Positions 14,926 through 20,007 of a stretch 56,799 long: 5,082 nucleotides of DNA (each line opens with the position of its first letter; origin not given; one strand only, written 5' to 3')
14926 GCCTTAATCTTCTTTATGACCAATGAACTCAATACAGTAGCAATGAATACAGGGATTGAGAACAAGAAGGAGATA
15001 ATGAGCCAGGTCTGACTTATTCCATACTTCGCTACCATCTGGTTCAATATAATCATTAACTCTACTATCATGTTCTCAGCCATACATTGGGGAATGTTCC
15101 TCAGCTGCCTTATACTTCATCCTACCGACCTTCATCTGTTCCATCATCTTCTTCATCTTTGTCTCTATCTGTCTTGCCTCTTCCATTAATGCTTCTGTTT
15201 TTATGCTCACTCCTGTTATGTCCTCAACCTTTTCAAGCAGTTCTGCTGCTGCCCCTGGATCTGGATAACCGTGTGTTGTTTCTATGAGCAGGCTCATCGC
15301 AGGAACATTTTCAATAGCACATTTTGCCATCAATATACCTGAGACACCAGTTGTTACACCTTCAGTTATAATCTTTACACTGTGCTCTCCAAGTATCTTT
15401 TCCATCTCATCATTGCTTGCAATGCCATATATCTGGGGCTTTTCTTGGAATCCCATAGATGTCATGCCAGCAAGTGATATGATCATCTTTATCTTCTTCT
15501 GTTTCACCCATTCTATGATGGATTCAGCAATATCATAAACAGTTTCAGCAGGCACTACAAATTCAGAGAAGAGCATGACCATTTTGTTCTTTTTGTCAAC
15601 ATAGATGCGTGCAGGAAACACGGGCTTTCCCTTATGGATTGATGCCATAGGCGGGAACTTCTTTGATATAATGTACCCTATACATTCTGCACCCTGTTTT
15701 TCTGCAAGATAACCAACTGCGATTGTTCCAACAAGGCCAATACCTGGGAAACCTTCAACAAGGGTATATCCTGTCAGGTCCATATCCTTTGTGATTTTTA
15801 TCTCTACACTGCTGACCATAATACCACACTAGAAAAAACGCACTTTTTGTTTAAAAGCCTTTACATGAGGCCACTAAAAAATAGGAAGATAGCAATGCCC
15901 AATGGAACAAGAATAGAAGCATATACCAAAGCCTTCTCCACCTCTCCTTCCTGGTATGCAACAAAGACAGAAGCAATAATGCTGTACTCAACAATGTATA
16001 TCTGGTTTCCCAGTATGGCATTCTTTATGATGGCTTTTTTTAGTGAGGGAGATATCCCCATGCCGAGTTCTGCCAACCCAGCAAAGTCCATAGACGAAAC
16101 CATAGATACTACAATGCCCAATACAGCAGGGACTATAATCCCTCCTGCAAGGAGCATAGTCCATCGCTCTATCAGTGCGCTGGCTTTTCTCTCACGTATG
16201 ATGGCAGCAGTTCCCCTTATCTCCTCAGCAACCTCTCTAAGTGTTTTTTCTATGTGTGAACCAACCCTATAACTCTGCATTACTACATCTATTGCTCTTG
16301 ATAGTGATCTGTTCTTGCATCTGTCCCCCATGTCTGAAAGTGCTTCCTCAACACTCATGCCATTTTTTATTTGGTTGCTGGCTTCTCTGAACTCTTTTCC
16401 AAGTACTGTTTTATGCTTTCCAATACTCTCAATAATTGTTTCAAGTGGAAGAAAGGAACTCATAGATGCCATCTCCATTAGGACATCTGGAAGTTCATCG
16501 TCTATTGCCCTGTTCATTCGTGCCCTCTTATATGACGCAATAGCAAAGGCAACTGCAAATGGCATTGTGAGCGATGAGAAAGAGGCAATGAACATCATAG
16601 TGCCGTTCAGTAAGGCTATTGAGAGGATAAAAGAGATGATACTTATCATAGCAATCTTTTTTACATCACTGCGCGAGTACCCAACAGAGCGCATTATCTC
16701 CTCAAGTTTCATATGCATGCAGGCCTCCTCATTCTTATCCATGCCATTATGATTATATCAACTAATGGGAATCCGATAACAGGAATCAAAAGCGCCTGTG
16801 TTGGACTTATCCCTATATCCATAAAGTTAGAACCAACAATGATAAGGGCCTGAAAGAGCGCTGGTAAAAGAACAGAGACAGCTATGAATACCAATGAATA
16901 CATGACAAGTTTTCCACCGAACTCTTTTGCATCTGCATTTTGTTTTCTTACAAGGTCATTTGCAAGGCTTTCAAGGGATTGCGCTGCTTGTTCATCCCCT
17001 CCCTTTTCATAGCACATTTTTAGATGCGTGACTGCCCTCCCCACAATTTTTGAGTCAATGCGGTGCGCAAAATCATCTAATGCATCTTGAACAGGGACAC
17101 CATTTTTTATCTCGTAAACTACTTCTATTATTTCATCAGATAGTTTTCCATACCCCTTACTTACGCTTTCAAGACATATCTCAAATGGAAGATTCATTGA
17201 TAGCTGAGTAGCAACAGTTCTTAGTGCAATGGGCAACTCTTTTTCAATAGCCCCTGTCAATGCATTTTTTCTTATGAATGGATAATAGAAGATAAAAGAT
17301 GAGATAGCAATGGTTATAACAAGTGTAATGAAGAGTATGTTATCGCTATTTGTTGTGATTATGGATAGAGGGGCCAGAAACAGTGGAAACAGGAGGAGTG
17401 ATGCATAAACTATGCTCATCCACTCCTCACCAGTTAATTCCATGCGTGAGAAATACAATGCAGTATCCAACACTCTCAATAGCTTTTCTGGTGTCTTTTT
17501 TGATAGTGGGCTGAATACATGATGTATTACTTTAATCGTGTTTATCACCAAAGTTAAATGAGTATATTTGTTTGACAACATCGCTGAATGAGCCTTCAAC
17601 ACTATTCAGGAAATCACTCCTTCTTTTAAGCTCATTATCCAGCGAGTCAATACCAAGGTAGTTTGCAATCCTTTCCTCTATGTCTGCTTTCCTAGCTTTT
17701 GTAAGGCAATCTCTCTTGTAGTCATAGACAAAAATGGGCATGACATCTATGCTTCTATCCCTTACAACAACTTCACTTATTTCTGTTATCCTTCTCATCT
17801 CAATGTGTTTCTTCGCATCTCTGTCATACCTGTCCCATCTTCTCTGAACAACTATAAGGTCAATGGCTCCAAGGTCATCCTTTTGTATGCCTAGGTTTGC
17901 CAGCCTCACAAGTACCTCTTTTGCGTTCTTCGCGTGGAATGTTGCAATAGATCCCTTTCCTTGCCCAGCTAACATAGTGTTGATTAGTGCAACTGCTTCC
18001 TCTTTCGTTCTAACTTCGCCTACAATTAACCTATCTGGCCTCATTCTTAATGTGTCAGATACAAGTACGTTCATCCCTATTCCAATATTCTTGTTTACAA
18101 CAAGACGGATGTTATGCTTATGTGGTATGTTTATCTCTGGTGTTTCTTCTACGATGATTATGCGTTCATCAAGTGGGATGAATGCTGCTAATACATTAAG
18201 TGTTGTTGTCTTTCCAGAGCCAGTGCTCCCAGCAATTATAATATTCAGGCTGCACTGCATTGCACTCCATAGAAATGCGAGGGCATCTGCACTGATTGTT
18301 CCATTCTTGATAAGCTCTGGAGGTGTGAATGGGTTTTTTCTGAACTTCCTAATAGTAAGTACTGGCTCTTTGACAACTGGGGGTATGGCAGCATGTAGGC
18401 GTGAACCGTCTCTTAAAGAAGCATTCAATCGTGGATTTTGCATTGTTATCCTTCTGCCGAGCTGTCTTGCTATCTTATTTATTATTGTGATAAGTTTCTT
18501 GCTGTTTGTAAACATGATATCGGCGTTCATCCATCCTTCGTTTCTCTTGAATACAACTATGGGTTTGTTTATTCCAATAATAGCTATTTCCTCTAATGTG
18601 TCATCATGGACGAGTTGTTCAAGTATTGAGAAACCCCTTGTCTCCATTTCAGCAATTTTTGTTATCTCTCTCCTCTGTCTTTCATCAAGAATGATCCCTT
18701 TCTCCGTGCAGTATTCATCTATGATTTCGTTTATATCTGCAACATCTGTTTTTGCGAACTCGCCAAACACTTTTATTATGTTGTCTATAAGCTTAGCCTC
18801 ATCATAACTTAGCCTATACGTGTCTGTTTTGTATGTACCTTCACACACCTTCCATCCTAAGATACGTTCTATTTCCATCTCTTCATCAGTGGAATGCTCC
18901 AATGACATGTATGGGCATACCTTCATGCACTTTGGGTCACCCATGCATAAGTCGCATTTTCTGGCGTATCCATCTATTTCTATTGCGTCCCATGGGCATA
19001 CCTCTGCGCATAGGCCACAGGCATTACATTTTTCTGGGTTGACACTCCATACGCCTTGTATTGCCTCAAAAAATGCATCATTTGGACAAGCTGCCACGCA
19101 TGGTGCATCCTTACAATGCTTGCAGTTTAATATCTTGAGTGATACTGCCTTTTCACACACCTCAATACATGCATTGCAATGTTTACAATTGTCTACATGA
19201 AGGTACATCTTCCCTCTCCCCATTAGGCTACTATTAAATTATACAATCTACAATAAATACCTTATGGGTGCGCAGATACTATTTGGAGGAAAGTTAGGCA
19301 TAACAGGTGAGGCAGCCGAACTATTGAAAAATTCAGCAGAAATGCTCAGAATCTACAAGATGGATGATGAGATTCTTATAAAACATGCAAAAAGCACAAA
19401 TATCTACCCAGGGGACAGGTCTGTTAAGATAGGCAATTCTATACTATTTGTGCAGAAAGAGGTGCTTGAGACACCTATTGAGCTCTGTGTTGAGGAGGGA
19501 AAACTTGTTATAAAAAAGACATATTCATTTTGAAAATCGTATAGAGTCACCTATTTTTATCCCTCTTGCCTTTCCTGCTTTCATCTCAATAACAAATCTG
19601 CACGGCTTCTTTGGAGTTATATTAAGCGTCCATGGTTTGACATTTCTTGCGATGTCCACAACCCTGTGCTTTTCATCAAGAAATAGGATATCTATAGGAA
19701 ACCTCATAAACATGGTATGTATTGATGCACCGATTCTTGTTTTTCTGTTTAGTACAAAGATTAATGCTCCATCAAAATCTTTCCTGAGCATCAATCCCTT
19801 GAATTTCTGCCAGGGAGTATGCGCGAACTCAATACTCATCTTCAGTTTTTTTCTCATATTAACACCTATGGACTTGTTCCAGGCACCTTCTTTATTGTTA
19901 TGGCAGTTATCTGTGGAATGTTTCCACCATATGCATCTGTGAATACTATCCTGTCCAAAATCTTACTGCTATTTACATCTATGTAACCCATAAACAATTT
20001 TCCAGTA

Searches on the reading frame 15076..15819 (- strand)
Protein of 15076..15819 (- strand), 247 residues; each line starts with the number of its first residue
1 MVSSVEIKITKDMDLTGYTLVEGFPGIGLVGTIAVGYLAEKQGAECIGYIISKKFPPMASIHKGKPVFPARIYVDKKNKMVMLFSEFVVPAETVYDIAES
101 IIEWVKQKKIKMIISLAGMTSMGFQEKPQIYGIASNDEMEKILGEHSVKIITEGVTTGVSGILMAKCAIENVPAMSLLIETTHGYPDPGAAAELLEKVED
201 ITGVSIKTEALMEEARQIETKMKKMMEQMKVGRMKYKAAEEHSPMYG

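Call 4: search_protein_families(library=pfam, proteins=[window:15076-15819:-], max_evalue=0.01)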
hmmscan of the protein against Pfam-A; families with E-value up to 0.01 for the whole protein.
window:15076-15819:- (247 aa): 1 family
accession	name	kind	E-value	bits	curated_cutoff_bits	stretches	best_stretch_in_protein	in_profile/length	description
PF09754.15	PAC2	-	6e-49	167.2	25.8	1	20-226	1-215/215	PAC2 family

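Call 33: search_solved_structures(query=window:15076-15819:-, max_evalue=0.01, show_alignments=2)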
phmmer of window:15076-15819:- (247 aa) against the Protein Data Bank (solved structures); distinct sequences matched with E-value up to 0.01: 4.
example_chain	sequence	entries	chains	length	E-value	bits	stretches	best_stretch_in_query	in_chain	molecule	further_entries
3wz2_A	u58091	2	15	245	2.6e-39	138.8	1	19-238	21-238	Uncharacterized protein | PbaA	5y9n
3gaa_A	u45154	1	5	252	6.5e-28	101.5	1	20-238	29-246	uncharacterized protein Ta1441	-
3vr0_A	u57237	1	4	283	1.3e-10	44.9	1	13-232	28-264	Putative uncharacterized protein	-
3mnf_A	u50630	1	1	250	4.9e-05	26.7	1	101-224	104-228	PAC2 family protein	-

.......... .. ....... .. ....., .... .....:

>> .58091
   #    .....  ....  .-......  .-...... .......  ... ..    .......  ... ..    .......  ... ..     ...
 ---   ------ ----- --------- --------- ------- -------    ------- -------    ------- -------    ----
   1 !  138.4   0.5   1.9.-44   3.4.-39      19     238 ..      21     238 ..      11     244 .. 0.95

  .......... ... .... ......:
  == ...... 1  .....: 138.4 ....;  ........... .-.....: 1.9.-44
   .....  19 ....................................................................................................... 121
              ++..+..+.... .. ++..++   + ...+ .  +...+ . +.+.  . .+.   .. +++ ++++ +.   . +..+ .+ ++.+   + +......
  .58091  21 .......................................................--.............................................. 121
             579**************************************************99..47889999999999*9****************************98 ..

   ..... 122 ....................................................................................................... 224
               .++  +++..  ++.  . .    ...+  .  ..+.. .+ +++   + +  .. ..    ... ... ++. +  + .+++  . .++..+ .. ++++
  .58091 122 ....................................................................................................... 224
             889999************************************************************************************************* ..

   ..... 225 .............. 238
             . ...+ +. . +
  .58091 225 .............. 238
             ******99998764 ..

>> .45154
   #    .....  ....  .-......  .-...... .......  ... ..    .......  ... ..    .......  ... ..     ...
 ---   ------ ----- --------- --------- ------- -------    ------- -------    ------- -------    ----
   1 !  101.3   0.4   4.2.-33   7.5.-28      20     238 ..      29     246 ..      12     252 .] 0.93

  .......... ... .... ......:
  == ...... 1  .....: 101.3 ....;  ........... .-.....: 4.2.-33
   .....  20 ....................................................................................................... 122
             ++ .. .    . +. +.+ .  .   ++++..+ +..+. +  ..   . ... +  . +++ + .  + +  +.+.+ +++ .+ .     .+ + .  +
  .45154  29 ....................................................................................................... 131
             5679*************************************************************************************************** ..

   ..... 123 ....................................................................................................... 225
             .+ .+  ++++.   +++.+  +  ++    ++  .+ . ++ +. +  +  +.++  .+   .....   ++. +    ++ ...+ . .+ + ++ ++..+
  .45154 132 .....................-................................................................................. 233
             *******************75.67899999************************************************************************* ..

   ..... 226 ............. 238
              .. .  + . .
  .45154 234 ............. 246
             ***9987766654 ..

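Call 90: search_protein_families(library=ncbifam, proteins=[window:15076-15819:-], max_evalue=1)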
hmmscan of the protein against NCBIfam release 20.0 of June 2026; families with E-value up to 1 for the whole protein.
window:15076-15819:- (247 aa): 2 families
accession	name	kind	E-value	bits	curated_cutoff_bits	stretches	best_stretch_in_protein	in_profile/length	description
TIGR00161.1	TIGR00161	hypoth_equivalog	4.2e-56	190.3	199.25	1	6-246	7-238/239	proteasome assembly chaperone family protein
TIGR00162.1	TIGR00162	hypoth_equivalog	3e-26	92.3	200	1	5-241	5-254/260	proteasome assembly chaperone family protein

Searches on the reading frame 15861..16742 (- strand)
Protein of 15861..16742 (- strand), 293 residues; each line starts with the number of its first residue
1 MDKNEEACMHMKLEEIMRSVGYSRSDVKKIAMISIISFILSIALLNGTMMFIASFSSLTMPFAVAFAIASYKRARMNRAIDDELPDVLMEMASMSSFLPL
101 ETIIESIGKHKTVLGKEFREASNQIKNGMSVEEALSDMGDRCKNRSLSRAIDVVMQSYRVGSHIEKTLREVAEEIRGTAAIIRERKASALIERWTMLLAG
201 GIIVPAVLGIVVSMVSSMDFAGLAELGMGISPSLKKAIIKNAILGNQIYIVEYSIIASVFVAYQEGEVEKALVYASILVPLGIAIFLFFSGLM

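Call 4: search_protein_families(library=pfam, proteins=[window:15861-16742:-], max_evalue=0.01)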
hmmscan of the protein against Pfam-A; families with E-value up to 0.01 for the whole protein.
window:15861-16742:- (293 aa): 1 family
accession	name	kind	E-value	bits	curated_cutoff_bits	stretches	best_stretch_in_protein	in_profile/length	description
PF00482.28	T2SSF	-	4.3e-12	46.5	25.2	1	95-212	10-124/125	Type II secretion system (T2SS), protein F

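Call 90: search_protein_families(library=ncbifam, proteins=[window:15861-16742:-], max_evalue=1)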
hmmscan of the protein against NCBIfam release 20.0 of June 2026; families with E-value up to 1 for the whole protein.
window:15861-16742:- (293 aa): 1 family
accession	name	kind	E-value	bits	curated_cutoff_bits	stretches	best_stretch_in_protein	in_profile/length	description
TIGR04402.2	mob_CxxC_CxxC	subfamily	0.31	11.3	70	0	177-216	13-51/180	mobilome CxxCx(11)CxxC protein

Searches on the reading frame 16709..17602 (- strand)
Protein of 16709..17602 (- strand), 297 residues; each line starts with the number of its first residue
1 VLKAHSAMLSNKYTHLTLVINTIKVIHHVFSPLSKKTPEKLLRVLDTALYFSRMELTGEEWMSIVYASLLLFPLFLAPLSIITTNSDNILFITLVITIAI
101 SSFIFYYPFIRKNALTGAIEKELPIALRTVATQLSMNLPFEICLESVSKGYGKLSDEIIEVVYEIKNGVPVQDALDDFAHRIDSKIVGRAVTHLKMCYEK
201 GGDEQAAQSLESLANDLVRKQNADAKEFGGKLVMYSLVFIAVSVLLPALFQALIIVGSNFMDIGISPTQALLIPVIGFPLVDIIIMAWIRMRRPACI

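Call 4: search_protein_families(library=pfam, proteins=[window:16709-17602:-], max_evalue=0.01)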
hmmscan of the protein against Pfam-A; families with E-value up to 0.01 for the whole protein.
window:16709-17602:- (297 aa): 2 families
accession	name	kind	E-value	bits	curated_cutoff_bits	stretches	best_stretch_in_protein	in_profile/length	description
PF00482.28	T2SSF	-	4e-08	33.7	25.2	1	126-250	1-121/125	Type II secretion system (T2SS), protein F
PF20990.2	DUF2207_C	-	0.0059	16.8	33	0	177-293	76-189/247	Predicted membrane protein (DUF2207) C-terminal domain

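Call 90: search_protein_families(library=ncbifam, proteins=[window:16709-17602:-], max_evalue=1)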
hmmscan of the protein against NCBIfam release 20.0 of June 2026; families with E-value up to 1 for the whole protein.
window:16709-17602:- (297 aa): 3 families
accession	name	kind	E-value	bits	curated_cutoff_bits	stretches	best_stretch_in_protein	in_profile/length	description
NF004705.1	PRK06041.1-3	equivalog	0.00076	18.5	400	1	95-272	216-402/465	archaellar assembly protein ArlJ/FlaJ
NF004704.2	PRK06041.1-2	equivalog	0.00096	17.9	550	1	53-294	5-248/555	archaellar assembly protein ArlJ/FlaJ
NF006532.0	PRK09009.1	equivalog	0.11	12.1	330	1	8-56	60-103/235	SDR family oxidoreductase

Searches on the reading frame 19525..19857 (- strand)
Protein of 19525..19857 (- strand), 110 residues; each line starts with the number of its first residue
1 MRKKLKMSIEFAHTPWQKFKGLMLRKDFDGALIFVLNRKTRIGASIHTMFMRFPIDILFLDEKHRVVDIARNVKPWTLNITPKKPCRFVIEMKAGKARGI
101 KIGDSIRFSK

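Call 4: search_protein_families(library=pfam, proteins=[window:19525-19857:-], max_evalue=0.01)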
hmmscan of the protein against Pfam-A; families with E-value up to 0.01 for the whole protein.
window:19525-19857:- (110 aa): 1 family
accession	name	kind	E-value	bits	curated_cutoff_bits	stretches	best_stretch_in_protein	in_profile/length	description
PF02643.20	DUF192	-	8.9e-21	74.3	27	1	8-108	2-96/96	Uncharacterized ACR, COG1430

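Call 90: search_protein_families(library=ncbifam, proteins=[window:19525-19857:-], max_evalue=1)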
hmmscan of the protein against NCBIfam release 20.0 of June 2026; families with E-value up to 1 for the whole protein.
window:19525-19857:- (110 aa): 1 family
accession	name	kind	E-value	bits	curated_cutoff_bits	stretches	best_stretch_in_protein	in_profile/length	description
NF002996.0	PRK03760.1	equivalog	1.1e-31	109.2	146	1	3-109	11-117/121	hypothetical protein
